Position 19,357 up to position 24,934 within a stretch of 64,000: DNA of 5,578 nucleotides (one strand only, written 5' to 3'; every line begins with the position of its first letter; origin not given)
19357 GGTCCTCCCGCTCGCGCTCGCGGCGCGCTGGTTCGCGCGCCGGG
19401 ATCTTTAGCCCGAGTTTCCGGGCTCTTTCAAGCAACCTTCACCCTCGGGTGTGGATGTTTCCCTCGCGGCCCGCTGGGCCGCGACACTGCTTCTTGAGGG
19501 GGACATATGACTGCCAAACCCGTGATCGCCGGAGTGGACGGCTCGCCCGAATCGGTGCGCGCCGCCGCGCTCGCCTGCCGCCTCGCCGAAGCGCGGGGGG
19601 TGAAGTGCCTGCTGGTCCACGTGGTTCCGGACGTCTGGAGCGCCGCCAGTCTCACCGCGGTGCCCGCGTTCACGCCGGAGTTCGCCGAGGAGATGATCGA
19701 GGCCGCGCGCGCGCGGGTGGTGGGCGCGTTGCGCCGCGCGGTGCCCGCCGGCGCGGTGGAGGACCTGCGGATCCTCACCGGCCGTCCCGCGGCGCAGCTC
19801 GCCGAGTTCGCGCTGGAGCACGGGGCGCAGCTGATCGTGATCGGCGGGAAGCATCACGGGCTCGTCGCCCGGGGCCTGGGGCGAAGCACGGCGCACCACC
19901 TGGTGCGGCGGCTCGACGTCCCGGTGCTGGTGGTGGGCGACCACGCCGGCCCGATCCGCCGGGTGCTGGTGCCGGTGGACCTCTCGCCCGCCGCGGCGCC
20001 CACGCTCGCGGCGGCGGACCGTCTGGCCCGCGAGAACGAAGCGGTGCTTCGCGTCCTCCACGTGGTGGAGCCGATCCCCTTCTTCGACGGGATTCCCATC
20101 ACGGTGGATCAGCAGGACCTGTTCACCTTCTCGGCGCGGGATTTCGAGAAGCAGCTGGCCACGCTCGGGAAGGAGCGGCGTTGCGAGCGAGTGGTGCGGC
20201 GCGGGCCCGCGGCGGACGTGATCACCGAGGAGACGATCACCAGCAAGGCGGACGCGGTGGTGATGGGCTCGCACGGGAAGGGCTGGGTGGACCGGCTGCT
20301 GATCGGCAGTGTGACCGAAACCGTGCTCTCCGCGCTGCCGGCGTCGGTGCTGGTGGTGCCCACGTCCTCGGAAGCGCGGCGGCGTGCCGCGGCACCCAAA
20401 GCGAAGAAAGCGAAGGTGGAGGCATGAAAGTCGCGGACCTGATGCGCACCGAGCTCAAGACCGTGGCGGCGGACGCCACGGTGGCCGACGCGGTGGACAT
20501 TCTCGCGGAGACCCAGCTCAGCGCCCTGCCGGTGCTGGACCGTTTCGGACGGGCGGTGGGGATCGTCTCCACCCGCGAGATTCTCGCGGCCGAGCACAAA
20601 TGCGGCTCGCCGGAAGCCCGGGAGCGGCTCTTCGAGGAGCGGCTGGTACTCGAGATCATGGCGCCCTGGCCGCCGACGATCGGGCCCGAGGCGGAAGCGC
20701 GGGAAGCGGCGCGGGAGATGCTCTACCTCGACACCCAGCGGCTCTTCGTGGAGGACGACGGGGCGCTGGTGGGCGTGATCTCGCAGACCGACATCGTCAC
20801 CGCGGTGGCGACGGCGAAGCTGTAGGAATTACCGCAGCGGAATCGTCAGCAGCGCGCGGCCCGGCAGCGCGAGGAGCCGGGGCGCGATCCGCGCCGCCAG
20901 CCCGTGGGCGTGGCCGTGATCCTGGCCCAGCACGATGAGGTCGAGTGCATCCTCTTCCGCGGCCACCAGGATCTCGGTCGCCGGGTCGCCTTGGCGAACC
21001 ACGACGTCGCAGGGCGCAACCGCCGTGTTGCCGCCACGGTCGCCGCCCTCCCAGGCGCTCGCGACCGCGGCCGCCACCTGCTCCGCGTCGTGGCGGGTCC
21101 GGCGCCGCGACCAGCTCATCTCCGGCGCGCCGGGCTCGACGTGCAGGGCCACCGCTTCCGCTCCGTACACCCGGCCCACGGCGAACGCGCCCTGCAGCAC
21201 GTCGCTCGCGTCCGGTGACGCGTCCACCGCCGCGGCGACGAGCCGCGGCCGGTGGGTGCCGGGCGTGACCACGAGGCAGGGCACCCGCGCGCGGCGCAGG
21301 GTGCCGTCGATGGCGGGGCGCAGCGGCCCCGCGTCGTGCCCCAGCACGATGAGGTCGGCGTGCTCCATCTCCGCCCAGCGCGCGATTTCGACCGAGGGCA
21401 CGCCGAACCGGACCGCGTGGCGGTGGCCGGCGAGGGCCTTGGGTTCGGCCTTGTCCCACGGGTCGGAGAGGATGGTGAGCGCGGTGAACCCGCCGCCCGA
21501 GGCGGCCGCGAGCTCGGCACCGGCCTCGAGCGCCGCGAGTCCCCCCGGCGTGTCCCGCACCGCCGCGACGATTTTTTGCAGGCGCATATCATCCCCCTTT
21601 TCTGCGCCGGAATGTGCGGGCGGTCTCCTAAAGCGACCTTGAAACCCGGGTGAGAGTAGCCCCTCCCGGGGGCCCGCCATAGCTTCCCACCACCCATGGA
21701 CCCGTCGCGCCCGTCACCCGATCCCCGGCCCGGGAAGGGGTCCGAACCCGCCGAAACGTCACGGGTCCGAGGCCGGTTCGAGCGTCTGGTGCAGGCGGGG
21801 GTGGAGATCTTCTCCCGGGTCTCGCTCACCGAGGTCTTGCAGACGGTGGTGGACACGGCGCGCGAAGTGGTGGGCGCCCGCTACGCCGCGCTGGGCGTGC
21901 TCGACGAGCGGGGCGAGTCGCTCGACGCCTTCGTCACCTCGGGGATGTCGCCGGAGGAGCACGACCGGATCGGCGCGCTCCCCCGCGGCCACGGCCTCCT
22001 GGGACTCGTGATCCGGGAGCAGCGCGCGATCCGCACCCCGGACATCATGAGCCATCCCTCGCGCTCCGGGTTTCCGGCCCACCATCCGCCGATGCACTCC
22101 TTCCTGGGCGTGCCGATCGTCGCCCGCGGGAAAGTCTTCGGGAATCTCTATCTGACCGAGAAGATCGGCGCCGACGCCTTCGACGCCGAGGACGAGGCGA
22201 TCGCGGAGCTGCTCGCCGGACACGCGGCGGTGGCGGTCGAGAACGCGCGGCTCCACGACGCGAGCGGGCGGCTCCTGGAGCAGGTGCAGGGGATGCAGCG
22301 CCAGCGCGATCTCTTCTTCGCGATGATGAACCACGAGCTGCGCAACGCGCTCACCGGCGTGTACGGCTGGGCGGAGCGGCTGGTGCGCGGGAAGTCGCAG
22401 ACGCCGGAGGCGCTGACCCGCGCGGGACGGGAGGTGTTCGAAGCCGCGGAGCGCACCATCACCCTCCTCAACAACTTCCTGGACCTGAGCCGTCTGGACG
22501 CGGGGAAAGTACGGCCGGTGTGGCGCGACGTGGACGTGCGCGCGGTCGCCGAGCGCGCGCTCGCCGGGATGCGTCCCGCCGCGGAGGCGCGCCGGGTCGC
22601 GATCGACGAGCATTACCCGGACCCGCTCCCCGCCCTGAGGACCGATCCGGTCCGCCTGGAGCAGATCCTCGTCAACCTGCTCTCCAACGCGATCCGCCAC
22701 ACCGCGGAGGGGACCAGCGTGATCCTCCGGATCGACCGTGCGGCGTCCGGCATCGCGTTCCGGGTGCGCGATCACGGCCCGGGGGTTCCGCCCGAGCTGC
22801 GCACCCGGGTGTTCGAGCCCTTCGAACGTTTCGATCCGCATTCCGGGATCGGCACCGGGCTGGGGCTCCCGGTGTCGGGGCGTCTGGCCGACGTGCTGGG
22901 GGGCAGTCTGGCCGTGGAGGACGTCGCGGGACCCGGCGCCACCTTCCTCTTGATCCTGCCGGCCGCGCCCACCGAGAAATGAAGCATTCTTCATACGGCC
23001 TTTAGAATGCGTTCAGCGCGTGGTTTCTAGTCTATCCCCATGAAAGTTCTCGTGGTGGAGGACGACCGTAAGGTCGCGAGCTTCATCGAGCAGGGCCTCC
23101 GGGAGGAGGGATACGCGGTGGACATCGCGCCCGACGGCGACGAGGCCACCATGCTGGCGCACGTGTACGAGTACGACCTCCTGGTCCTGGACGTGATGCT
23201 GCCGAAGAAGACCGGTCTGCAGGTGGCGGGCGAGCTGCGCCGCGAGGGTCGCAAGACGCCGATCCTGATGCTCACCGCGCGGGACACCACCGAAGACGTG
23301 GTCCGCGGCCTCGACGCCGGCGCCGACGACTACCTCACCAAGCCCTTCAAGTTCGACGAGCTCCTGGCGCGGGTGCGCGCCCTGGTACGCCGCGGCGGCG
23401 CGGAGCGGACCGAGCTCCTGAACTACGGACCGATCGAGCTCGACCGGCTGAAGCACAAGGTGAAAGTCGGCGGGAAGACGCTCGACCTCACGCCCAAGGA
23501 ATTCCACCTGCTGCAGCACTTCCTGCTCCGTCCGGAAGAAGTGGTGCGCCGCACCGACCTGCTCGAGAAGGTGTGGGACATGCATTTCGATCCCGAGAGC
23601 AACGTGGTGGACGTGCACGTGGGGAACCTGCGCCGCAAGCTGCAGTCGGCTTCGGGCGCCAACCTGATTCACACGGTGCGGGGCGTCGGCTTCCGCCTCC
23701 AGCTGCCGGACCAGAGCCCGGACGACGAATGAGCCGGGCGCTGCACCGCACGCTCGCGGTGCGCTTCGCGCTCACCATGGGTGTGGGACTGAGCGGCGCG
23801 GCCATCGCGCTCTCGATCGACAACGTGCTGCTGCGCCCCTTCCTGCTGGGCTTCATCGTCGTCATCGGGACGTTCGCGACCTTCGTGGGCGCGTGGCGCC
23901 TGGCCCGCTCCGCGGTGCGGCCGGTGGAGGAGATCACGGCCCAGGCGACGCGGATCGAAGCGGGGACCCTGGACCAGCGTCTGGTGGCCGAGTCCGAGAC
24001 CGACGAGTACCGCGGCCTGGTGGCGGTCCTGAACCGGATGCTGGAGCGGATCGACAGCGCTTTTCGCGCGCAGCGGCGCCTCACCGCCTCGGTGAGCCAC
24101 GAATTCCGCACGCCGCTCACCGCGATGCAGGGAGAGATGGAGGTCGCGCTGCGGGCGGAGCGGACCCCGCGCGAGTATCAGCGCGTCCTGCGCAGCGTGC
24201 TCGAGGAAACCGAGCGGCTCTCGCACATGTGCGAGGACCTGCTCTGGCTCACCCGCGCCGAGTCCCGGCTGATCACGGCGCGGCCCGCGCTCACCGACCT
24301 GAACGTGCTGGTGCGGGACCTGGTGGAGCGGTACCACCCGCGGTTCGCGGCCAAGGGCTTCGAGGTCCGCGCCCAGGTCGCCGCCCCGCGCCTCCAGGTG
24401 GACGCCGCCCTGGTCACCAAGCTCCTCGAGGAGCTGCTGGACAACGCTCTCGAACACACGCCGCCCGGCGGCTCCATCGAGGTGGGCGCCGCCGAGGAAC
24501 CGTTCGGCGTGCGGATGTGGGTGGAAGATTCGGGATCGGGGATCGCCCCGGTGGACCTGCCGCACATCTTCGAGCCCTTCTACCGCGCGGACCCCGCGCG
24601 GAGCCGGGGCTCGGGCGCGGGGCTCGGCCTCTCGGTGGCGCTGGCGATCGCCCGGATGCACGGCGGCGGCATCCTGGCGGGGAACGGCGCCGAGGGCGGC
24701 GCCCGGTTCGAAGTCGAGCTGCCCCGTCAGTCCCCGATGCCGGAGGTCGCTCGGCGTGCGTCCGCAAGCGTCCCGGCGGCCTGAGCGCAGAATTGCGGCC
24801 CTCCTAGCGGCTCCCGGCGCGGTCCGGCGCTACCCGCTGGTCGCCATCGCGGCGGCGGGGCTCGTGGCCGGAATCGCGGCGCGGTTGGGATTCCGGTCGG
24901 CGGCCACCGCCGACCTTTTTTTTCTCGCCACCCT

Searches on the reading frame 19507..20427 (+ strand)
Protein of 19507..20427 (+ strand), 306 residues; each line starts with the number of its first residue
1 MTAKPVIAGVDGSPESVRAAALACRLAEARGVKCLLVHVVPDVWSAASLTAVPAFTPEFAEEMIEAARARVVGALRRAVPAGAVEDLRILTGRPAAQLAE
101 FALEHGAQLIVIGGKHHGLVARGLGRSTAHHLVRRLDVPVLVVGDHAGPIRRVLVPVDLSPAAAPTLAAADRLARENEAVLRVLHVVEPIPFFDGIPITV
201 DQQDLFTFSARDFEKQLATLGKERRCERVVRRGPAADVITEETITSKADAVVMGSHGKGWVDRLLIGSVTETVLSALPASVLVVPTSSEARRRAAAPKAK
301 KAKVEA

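Call 11: search_protein_families(library=pfam, proteins=[window:19507-20427:+], max_evalue=0.01)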
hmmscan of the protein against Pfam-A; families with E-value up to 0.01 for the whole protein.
window:19507-20427:+ (306 aa): 1 family
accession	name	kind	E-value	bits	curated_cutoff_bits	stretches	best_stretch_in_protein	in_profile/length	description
PF00582.32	Usp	-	5.9e-51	173.2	24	2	150-285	2-141/141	Universal stress protein family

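Call 12: search_protein_families(library=ncbifam, proteins=[window:19507-20427:+], max_evalue=0.01)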
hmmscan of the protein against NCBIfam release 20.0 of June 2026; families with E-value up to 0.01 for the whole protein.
window:19507-20427:+ (306 aa): 5 families
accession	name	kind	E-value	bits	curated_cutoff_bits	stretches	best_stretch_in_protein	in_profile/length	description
NF008380.0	PRK11175.1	equivalog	3.2e-08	32.9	227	1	92-285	94-300/313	universal stress protein UspE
NF011581.0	PRK15005.1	equivalog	8.4e-08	32.5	166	0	35-143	36-143/144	universal stress protein UspF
NF012000.0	PRK15456.1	equivalog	2.3e-07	30.9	189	1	20-143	21-141/142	universal stress protein UspG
NF007512.0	PRK10116.1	equivalog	0.00013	22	167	0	151-286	4-139/142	universal stress protein UspC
NF011698.0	PRK15118.1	equivalog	0.0015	18.6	202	0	151-288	4-141/144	universal stress protein UspA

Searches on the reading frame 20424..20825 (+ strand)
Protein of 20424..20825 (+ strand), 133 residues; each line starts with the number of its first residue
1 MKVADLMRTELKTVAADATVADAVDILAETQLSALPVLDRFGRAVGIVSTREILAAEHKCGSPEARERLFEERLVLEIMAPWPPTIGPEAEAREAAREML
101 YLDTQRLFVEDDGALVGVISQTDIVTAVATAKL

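Call 31: search_protein_families(library=pfam, proteins=[window:20424-20825:+], max_evalue=0.001)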
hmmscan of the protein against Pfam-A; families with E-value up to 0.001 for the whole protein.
window:20424-20825:+ (133 aa): 1 family
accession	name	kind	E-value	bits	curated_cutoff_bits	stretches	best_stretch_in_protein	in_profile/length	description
PF00571.33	CBS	-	3.9e-24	85.2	24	2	3-57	1-55/57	CBS domain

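Call 57: search_protein_families(library=ncbifam, proteins=[window:20424-20825:+], max_evalue=0.00001)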
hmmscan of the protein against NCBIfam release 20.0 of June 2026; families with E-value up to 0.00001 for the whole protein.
window:20424-20825:+ (133 aa): 10 families
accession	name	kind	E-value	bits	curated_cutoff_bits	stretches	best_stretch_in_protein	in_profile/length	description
NF041552.1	TF_PrdR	equivalog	1.6e-08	33.3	795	1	2-128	7-125/577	sigma-54 dependent transcriptional regulator PrdR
NF053603.1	HhpR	exception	3.5e-08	33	520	1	1-127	1-116/282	CBS domain-containing high hydrostatic pressure regulator HhpR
NF002505.0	PRK01862.1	equivalog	5.5e-08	31.9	482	1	2-129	448-571/577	ClcB-like voltage-gated chloride channel protein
NF041630.1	CBS_CbpB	equivalog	1.3e-07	31.6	125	1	13-128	23-135/143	cyclic-di-AMP-binding protein CbpB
TIGR01302.1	IMP_dehydrog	equivalog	4e-07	29.2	481.5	0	2-61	144-204/450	IMP dehydrogenase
NF011447.0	PRK14869.2-3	equivalog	2e-06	26.7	522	0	2-54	69-121/540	putative manganese-dependent inorganic diphosphatase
TIGR01137.1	cysta_beta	equivalog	4.1e-06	25.7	510.25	1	3-127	340-455/457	cystathionine beta-synthase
NF041569.1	A-tRNAntase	equivalog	4.4e-06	25.2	1440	1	3-126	311-424/880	A-adding tRNA nucleotidyltransferase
NF011446.0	PRK14869.2-2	equivalog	8.1e-06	24.5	601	0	2-51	77-126/576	putative manganese-dependent inorganic diphosphatase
NF011445.0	PRK14869.2-1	equivalog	9.9e-06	24.2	483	0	2-68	69-133/548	putative manganese-dependent inorganic diphosphatase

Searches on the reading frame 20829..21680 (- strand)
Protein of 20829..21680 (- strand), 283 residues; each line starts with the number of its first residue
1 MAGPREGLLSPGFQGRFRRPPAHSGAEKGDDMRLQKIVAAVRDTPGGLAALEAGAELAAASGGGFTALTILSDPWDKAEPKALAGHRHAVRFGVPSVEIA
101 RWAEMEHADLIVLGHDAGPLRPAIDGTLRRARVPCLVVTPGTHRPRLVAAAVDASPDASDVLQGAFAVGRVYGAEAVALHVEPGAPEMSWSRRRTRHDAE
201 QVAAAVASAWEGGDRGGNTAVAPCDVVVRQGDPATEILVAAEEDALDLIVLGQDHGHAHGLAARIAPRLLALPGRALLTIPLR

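Call 11: search_protein_families(library=pfam, proteins=[window:20829-21680:-], max_evalue=0.01)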
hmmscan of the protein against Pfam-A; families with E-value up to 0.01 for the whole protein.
window:20829-21680:- (283 aa): 1 family
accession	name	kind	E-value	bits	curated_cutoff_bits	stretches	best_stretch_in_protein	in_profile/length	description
PF00582.32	Usp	-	2.1e-17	64.4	24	2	149-255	6-113/141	Universal stress protein family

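Call 12: search_protein_families(library=ncbifam, proteins=[window:20829-21680:-], max_evalue=0.01)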
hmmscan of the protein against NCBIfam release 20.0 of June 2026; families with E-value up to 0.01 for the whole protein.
window:20829-21680:- (283 aa): 0 families

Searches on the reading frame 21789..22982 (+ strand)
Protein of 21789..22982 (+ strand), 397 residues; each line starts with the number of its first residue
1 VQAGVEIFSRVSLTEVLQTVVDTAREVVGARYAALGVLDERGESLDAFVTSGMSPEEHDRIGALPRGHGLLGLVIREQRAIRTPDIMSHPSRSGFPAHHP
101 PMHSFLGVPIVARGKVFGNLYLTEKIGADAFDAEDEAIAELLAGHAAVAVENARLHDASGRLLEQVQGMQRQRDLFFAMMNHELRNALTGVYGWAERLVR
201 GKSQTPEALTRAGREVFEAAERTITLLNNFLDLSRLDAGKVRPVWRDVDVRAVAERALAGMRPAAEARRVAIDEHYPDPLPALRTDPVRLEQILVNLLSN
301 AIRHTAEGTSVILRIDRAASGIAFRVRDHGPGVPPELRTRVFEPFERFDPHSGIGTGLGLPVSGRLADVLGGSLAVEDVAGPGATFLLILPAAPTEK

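Call 31: search_protein_families(library=pfam, proteins=[window:21789-22982:+], max_evalue=0.001)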
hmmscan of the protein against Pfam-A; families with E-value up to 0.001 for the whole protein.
window:21789-22982:+ (397 aa): 6 families
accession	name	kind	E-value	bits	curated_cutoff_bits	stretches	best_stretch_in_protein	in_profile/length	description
PF13185.12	GAF_2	-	7.7e-26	91.4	28.6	1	12-151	3-136/136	GAF domain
PF02518.31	HATPase_c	-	1.5e-24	87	26.4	1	285-393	1-110/111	Histidine kinase-, DNA gyrase B-, and HSP90-like ATPase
PF01590.32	GAF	-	5.5e-19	69.5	22.4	1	13-150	2-133/133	GAF domain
PF00512.31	HisKA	-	1.9e-12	47.5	26.9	1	173-239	2-66/66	His Kinase A (phospho-acceptor) domain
PF13492.12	GAF_3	-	1.3e-09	39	27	1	12-152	1-129/129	GAF domain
PF13581.12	HATPase_c_2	-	6.6e-06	26.6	27.4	1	289-369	31-111/127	Histidine kinase-like ATPase domain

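Call 57: search_protein_families(library=ncbifam, proteins=[window:21789-22982:+], max_evalue=0.00001)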
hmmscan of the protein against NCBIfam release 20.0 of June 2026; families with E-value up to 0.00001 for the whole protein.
window:21789-22982:+ (397 aa): 72 families (the best 25 are shown)
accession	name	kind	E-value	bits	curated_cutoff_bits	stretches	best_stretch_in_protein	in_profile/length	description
NF046044.1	PnpS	equivalog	2.7e-39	135.3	400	1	166-391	163-390/390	two-component system histidine kinase PnpS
TIGR02956.1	TMAO_torS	equivalog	4e-37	127.8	676.5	1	171-393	462-683/967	TMAO reductase system sensor histidine kinase/response regulator TorS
NF011874.0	PRK15347.1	equivalog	8.3e-37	126.7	852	1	171-392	396-614/921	two component system sensor kinase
NF040691.1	MtrAB_MtrB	equivalog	5e-36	124.8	450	1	163-395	264-495/507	MtrAB system histidine kinase MtrB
TIGR02966.1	phoR_proteo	equivalog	4e-35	121.4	334.2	1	164-388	105-331/333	phosphate regulon sensor histidine kinase PhoR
NF041880.1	EPS_EpsF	equivalog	4.1e-32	111.3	900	1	155-391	256-492/492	response regulator EpsF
NF033092.0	HK_WalK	equivalog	4e-31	108.3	725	1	167-391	366-593/594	cell wall metabolism sensor histidine kinase WalK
NF008543.0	PRK11466.1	equivalog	7.4e-31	106.8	982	1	171-392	442-662/914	TMAO reductase system sensor histidine kinase/response regulator TorS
NF038297.2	hybrid_HK_HrmK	equivalog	2.2e-30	105.9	725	1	164-396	223-461/607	hybrid histidine kinase/response regulator HrmK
NF008468.0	PRK11360.1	equivalog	1.4e-29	103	646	1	177-396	400-612/616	two-component system sensor histidine kinase AtoS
NF041832.1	near_NosP_CTERM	subfamily_domain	1.1e-28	100.4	400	1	177-394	11-227/370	NahK/ErcS family hybrid sensor histidine kinase/response regulator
NF047465.1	hybrid_HK_LvrA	exception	5.8e-27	94.1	1200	1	164-391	193-421/819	hybrid histidine kinase/response regulator LvrA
NF007793.0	PRK10490.1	equivalog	8.6e-27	93.5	1123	1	138-393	630-883/895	two-component system sensor histidine kinase KdpD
NF006800.0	PRK09303.1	equivalog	1.3e-26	93.5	342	1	155-393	137-378/383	histidine kinase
NF041947.1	LuxQ_Vibrio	equivalog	1.9e-26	92.2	1200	1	170-393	469-697/843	quorum-sensing autoinducer 2 sensor kinase/phosphatase LuxQ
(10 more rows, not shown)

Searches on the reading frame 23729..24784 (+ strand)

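Call 31: search_protein_families(library=pfam, proteins=[window:23729-24784:+], max_evalue=0.001)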
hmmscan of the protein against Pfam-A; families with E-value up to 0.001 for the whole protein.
window:23729-24784:+ (351 aa): 3 families
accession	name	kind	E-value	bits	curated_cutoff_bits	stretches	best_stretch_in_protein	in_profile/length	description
PF02518.31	HATPase_c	-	3.1e-23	82.8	26.4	1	225-334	2-110/111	Histidine kinase-, DNA gyrase B-, and HSP90-like ATPase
PF00512.31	HisKA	-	4.7e-15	55.8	26.9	1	114-179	1-65/66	His Kinase A (phospho-acceptor) domain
PF00672.30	HAMP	-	9.8e-10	39.1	25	1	57-108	1-51/53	HAMP domain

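Call 57: search_protein_families(library=ncbifam, proteins=[window:23729-24784:+], max_evalue=0.00001)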
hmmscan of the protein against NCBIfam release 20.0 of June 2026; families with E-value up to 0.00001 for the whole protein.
window:23729-24784:+ (351 aa): 74 families (the best 25 are shown)
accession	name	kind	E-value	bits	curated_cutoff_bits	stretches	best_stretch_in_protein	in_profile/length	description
TIGR01386.1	cztS_silS_copS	subfamily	5.1e-70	236.7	292.55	1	43-332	169-457/457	heavy metal sensor histidine kinase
NF007345.0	PRK09835.1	subfamily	3.3e-47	161.2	423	1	60-334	207-481/482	Cu(+)/Ag(+) sensor histidine kinase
NF012163.2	BaeS_SmeS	equivalog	4.1e-46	157.8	500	1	42-332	168-457/457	sensor histidine kinase efflux regulator BaeS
NF033092.0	HK_WalK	equivalog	2e-45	155.4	725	1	89-332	347-593/594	cell wall metabolism sensor histidine kinase WalK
NF045903.1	CuHisKinLciSLeg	equivalog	2.2e-45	155.6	700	1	46-316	70-341/357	copper-responsive two-component system sensor histidine kinase LciS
NF040691.1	MtrAB_MtrB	equivalog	1.7e-44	152.7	450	1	41-335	193-494/507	MtrAB system histidine kinase MtrB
NF046044.1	PnpS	equivalog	6.4e-44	150.5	400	1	81-332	137-390/390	two-component system histidine kinase PnpS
NF007007.0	PRK09470.1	equivalog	1.9e-42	145.8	486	1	31-333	164-459/463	envelope stress sensor histidine kinase CpxA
NF041735.1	hist_kin_RppB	equivalog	7.2e-42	143.7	400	1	107-332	208-438/438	two-component system sensor histidine kinase RppB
NF007837.0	PRK10549.1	equivalog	1.5e-41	142.6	603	1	42-336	168-461/466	envelope stress sensor histidine kinase BaeS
TIGR02966.1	phoR_proteo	equivalog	5.6e-41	140.7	334.2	1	98-330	97-332/333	phosphate regulon sensor histidine kinase PhoR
NF008312.0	PRK11100.1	equivalog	1.9e-39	135.8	356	1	55-335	199-476/477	two-component system sensor histidine kinase CreC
NF012226.0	AdeS_HK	equivalog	2.2e-36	125.7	500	1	40-332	62-352/353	two-component sensor histidine kinase AdeS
NF052314.1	T9SS_HK_PorY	subfamily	6.6e-36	124.2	350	1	42-312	138-400/418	PorY family sensor histidine kinase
NF007898.0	PRK10604.1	equivalog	3.1e-34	118.9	478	1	60-341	158-431/433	two-component system sensor histidine kinase RstB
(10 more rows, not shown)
